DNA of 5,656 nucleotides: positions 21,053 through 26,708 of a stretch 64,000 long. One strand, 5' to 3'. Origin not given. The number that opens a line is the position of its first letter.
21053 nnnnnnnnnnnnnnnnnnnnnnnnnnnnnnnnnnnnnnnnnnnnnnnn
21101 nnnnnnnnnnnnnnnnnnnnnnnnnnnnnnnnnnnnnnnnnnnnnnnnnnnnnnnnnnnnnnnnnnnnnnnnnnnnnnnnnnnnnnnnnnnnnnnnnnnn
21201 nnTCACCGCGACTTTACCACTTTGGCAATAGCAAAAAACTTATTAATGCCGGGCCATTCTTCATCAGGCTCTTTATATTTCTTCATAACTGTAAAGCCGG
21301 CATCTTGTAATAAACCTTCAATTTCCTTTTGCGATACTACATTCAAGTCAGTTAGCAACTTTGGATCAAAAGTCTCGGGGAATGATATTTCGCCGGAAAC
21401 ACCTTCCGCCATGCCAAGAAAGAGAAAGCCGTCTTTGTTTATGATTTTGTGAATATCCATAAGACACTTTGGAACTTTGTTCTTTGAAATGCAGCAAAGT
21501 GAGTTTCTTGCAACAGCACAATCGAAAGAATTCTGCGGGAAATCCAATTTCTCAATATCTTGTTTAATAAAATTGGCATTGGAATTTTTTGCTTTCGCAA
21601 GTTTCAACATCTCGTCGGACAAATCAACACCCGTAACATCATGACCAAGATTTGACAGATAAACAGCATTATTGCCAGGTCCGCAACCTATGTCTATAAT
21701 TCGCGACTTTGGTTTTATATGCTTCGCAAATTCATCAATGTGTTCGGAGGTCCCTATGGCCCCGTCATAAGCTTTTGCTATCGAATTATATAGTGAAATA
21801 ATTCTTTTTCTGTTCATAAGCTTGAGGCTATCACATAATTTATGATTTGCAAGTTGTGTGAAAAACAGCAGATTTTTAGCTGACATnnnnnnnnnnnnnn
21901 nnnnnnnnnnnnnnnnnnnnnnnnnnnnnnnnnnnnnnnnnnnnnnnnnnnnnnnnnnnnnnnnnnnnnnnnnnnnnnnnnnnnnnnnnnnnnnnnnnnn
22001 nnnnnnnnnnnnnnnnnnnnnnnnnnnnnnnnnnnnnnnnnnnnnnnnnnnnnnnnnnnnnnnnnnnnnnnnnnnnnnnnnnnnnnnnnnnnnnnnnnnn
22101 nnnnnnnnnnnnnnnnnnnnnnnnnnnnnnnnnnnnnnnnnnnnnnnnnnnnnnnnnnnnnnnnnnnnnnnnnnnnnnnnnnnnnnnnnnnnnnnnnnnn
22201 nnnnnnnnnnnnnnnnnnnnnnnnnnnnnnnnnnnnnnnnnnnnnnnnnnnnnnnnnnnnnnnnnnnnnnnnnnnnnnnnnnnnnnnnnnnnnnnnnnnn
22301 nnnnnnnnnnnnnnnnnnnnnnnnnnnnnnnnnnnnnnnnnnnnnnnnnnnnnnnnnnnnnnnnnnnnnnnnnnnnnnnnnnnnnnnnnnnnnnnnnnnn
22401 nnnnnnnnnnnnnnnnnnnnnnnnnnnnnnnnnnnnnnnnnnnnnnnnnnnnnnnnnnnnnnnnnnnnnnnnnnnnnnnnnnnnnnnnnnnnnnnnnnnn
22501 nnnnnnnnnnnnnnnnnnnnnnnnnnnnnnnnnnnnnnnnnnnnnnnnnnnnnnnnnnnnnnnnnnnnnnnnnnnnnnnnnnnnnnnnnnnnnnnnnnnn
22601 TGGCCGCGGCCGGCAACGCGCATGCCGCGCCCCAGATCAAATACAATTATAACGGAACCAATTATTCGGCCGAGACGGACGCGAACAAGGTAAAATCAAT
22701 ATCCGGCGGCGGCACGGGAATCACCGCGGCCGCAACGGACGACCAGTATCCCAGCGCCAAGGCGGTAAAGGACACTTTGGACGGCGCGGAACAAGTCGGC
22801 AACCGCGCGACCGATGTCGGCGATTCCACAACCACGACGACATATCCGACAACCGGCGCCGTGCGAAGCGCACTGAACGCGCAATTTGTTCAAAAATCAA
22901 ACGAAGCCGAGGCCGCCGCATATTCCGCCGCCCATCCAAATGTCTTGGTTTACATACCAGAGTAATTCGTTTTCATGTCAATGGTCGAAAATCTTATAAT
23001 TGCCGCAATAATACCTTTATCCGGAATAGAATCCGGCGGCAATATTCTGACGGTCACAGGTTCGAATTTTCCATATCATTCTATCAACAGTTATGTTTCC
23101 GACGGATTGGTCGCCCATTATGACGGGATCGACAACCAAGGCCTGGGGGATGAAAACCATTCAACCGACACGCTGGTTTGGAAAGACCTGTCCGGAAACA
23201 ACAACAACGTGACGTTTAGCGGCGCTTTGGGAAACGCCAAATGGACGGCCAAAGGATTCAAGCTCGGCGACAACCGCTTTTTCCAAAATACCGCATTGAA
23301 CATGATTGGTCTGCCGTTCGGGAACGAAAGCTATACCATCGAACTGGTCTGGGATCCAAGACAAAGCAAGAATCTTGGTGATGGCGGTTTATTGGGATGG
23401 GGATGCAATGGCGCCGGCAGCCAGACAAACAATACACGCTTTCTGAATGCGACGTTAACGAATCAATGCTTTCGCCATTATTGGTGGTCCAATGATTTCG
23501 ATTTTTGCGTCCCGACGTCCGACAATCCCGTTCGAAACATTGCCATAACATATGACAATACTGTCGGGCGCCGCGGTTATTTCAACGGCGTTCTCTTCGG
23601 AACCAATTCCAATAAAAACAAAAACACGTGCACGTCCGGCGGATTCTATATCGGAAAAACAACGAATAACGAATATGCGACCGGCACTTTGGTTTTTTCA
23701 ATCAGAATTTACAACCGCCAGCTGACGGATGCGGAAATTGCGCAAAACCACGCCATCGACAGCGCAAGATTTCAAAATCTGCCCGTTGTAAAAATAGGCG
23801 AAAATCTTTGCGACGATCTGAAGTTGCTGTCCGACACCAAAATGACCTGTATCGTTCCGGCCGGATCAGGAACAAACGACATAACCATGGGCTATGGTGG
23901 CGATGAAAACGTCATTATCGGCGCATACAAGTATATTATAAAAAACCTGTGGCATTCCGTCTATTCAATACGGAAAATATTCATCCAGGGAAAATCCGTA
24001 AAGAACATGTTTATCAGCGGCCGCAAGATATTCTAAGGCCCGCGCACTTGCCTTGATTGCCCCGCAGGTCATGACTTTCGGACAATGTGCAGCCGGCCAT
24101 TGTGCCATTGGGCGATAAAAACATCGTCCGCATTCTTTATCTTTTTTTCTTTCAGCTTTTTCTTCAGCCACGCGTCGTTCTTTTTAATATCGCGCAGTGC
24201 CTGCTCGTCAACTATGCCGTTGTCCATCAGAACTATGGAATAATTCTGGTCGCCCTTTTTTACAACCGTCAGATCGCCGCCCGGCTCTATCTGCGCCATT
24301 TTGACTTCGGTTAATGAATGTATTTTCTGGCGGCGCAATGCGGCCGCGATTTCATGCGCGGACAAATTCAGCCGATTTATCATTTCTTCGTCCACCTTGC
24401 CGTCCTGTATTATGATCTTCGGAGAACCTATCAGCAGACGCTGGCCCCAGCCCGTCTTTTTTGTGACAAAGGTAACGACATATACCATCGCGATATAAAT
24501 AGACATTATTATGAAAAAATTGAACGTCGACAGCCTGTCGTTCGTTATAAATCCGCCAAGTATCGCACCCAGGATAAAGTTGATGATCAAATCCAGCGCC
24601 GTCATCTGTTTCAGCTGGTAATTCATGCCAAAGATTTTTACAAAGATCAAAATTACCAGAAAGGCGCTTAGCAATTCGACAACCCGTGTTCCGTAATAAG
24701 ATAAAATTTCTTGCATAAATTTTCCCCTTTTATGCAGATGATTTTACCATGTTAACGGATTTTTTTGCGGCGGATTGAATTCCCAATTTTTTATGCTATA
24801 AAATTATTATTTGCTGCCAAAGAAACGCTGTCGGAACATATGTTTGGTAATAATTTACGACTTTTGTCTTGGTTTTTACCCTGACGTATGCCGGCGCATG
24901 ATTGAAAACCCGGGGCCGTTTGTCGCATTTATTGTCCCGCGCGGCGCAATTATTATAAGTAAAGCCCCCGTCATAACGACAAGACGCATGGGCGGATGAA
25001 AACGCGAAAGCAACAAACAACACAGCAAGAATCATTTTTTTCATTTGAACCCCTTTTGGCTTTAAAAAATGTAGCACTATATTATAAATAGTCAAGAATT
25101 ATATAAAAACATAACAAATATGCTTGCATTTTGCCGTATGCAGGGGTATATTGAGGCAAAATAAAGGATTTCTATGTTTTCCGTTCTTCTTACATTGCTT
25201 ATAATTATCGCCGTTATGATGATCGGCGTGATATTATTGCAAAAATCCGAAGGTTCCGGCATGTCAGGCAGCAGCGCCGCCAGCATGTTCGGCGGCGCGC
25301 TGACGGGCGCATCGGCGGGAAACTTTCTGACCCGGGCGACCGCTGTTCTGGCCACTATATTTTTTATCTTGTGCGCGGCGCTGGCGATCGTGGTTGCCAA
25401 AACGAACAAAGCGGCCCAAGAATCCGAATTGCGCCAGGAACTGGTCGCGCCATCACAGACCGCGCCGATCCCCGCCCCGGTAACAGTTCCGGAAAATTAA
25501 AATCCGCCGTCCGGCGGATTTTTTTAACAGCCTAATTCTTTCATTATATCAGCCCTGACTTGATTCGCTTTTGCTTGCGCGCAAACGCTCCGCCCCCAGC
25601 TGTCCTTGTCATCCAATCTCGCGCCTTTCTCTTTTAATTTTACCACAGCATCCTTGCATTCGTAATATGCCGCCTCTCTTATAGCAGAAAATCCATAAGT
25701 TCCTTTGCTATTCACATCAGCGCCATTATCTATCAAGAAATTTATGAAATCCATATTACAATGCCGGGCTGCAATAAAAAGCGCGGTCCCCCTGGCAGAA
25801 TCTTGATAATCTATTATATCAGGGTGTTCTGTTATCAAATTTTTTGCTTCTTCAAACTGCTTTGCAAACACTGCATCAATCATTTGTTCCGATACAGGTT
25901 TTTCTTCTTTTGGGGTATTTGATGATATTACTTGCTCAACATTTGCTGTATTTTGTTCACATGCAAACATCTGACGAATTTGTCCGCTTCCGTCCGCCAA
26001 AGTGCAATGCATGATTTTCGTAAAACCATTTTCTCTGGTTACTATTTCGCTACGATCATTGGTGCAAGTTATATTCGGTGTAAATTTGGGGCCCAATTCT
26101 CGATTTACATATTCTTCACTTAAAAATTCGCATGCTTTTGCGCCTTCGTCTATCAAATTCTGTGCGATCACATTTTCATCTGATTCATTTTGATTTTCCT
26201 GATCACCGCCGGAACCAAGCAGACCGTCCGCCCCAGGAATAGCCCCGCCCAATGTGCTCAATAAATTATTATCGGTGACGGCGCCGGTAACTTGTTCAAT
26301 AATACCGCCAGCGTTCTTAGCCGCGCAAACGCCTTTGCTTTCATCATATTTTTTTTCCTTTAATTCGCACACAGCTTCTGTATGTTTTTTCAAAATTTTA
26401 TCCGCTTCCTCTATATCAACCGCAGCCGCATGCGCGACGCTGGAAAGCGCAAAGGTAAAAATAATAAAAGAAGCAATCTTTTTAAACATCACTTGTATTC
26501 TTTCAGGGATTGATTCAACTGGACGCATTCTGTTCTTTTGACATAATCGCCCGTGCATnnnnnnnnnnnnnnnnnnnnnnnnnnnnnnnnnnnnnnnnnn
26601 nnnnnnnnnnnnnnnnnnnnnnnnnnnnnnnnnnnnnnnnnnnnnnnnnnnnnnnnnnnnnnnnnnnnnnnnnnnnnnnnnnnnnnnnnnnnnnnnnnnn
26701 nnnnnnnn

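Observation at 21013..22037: Low-GC SAM methyltransferase gene bracketed by two nested pairs of inverted repeats next to tRNA-Arg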

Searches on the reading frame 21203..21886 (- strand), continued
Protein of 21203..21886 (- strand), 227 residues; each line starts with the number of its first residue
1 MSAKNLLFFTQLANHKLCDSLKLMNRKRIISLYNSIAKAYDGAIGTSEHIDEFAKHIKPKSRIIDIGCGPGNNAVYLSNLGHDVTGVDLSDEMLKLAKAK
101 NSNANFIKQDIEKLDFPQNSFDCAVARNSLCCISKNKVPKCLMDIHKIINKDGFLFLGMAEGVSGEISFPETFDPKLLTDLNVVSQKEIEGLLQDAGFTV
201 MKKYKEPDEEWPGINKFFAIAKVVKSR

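Call 111: search_dna_similar(query=window:21206-21817:-, collection=plasmids, mode=protein, max_evalue=1e-10, max_rows=10)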
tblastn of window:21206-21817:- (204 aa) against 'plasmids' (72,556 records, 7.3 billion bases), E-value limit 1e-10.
Records with a match: 38; places in all: 39; records where one place covers at least 80% of the query: 26.
Best place of each record, by identity: <60% 38.
By first word of the organism name: Ralstonia 21; Bacillus 3; Stenotrophomonas 2; Streptomyces 2; Pseudanabaena 1; Arthrobacter 1; Legionella 1; Tsukamurella 1; Rhizobium 1; Halorussus 1; and 4 more.
By predicted mobility (MOB-suite, as given by PLSDB): non-mobilizable 24; mobilizable 12; conjugative 2.
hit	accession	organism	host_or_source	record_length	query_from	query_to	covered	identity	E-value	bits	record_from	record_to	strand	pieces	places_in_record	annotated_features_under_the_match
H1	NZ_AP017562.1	Pseudanabaena sp. ABRG5-3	-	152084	7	184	87%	29.4%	2e-13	75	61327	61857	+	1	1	class I SAM-dependent methyltransferase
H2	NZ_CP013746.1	Arthrobacter alpinus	Permafrost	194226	1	202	99%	25.7%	6e-14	77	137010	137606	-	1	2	class I SAM-dependent methyltransferase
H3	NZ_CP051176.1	Ralstonia solanacearum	Whole organism,tomato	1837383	1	184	90%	27.7%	4e-15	80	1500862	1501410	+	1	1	none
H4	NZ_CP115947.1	Ralstonia solanacearum MolK2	Musa sp.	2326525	1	184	90%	27.7%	9e-15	79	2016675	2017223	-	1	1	record has no annotation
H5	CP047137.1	Ralstonia solanacearum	Potato,Single cell,tuber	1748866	1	184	90%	27.7%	1e-14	79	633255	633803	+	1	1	methyltransferase domain-containing protein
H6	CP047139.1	Ralstonia solanacearum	Potato,Single cell,tuber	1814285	1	184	90%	27.7%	1e-14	79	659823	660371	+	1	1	methyltransferase domain-containing protein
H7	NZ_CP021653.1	Ralstonia solanacearum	Solanum lycopersicum,Tomato with ...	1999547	1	184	90%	27.7%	1e-14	79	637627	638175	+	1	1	none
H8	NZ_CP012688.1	Ralstonia solanacearum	Solanum commersonii,whole organism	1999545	1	184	90%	27.7%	1e-14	79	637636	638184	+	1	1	none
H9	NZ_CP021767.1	Ralstonia solanacearum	Solanum lycopersicum,Tomato with ...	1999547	1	184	90%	27.7%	1e-14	79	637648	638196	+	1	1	none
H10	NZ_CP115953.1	Ralstonia solanacearum CFBP2957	Solanum lycopersicum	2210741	1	184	90%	27.7%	1e-14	79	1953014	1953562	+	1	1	none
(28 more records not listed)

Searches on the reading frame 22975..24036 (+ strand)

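Call 13: search_protein_families(library=pfam, proteins=[window:22975-24036:+], max_evalue=0.001)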
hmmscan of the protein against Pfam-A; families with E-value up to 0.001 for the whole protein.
window:22975-24036:+ (353 aa): 2 families
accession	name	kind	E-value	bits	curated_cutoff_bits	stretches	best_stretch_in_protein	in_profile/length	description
PF13385.13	Laminin_G_3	-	7.4e-10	39.6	27.6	1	148-256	40-151/151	Concanavalin A-like lectin/glucanases superfamily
PF01833.30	TIG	-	3.2e-08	33.9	20.9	0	8-41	2-35/84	IPT/TIG domain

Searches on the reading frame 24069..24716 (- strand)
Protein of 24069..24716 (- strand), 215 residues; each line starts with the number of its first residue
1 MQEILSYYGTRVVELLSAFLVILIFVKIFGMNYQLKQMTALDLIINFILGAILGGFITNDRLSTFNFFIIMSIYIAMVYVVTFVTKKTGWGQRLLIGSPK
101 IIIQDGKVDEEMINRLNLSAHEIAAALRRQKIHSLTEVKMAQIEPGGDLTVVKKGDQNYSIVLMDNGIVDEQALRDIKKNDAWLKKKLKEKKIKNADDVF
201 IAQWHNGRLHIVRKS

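Call 13: search_protein_families(library=pfam, proteins=[window:24069-24716:-], max_evalue=0.001)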
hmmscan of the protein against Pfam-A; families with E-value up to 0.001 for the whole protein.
window:24069-24716:- (215 aa): 2 families
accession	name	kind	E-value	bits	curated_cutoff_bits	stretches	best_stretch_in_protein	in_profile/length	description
PF04239.17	DUF421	-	9.1e-33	112.9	23.6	1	91-204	6-128/129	YetF C-terminal domain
PF20730.2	YetF_N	-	3.9e-14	52.7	26.5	1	12-84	5-76/76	YetF N-terminal transmembrane domain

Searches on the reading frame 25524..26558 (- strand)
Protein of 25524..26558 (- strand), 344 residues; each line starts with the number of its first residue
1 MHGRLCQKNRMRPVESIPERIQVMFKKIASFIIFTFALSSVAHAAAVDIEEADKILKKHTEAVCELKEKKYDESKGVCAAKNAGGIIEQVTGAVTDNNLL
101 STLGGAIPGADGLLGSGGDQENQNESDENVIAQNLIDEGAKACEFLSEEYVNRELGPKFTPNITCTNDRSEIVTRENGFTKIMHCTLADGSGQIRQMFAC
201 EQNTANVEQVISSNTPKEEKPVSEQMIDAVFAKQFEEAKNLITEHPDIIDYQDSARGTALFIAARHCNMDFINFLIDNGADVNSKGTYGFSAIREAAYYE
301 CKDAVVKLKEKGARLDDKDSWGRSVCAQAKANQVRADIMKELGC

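Call 13: search_protein_families(library=pfam, proteins=[window:25524-26558:-], max_evalue=0.001)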
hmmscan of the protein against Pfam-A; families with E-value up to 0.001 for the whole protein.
window:25524-26558:- (344 aa): 4 families
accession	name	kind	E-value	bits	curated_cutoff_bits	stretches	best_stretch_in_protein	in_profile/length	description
PF12796.13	Ank_2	-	3.1e-09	37.7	27.3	1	229-319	4-90/90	Ankyrin repeats (3 copies)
PF13637.12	Ank_4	-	6e-07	30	22.7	1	260-298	1-39/50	Ankyrin repeats (many copies)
PF00023.36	Ank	-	4.1e-06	27.2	21.1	1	258-285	4-31/33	Ankyrin repeat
PF13606.12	Ank_3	-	2.3e-05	24.8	22.3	1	258-283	4-29/30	Ankyrin repeat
